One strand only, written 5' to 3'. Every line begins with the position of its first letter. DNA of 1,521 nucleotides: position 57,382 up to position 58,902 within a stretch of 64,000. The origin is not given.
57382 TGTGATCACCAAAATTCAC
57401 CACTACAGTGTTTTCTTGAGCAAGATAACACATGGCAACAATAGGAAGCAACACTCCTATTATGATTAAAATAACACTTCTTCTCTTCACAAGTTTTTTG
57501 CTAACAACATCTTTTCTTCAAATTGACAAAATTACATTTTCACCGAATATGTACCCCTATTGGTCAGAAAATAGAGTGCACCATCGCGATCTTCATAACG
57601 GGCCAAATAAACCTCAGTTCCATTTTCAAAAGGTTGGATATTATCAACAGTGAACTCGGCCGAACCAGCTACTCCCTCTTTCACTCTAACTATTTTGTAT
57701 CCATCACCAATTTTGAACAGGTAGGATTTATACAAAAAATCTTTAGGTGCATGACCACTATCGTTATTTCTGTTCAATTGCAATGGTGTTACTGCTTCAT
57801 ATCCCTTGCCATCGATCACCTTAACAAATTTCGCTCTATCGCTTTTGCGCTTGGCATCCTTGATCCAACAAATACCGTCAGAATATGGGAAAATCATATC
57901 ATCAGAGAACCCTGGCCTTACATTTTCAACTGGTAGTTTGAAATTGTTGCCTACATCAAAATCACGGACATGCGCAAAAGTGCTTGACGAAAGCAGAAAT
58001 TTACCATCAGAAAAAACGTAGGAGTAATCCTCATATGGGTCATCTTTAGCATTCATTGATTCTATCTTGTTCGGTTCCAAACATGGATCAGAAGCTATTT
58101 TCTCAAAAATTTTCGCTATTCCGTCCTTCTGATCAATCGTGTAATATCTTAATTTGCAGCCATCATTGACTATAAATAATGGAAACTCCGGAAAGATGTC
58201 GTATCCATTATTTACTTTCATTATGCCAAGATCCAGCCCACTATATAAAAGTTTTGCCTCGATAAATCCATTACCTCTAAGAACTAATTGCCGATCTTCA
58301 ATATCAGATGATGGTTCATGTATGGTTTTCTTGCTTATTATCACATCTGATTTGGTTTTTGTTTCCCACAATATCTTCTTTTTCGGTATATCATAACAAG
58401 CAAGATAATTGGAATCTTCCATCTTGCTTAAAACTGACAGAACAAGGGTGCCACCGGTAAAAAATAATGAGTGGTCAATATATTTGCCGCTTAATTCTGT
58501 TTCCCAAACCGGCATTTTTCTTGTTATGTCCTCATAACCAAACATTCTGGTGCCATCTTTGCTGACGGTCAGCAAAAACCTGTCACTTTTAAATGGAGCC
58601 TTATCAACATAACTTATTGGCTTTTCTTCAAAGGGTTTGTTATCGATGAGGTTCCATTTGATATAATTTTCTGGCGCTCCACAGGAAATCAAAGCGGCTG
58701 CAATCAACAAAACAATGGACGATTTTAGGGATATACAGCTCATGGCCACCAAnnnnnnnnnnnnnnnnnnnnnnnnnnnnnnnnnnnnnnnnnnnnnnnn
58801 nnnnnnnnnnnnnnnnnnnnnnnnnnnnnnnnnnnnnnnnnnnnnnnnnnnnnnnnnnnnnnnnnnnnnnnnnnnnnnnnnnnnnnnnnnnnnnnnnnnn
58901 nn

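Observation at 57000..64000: Low-GC island of >=6 consecutive minus-strand lipoprotein genes ending in a tandem array of mosaic paralogues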

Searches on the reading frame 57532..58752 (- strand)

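Call 9: search_protein_families(library=pfam, proteins=[window:57532-58752:-], max_evalue=1)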
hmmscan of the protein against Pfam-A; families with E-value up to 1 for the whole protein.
window:57532-58752:- (406 aa): 1 family
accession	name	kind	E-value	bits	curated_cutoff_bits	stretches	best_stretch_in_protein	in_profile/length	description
PF07494.17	Reg_prop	-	0.21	12.4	20.4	0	378-398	4-23/24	Two component regulator propeller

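Call 10: search_protein_families(library=ncbifam, proteins=[window:57532-58752:-], max_evalue=1)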
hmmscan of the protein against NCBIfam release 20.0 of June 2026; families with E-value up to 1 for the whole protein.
window:57532-58752:- (406 aa): 0 families

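Call 84: search_protein_families(library=padloc, proteins=[window:57532-58752:-], max_evalue=0.01)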
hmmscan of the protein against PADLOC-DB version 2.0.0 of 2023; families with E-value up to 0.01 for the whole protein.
window:57532-58752:- (406 aa): 0 families

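Call 85: search_protein_families(library=phrogs, proteins=[window:57532-58752:-], max_evalue=0.01)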
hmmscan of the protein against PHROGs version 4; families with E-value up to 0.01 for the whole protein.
window:57532-58752:- (406 aa): 0 families
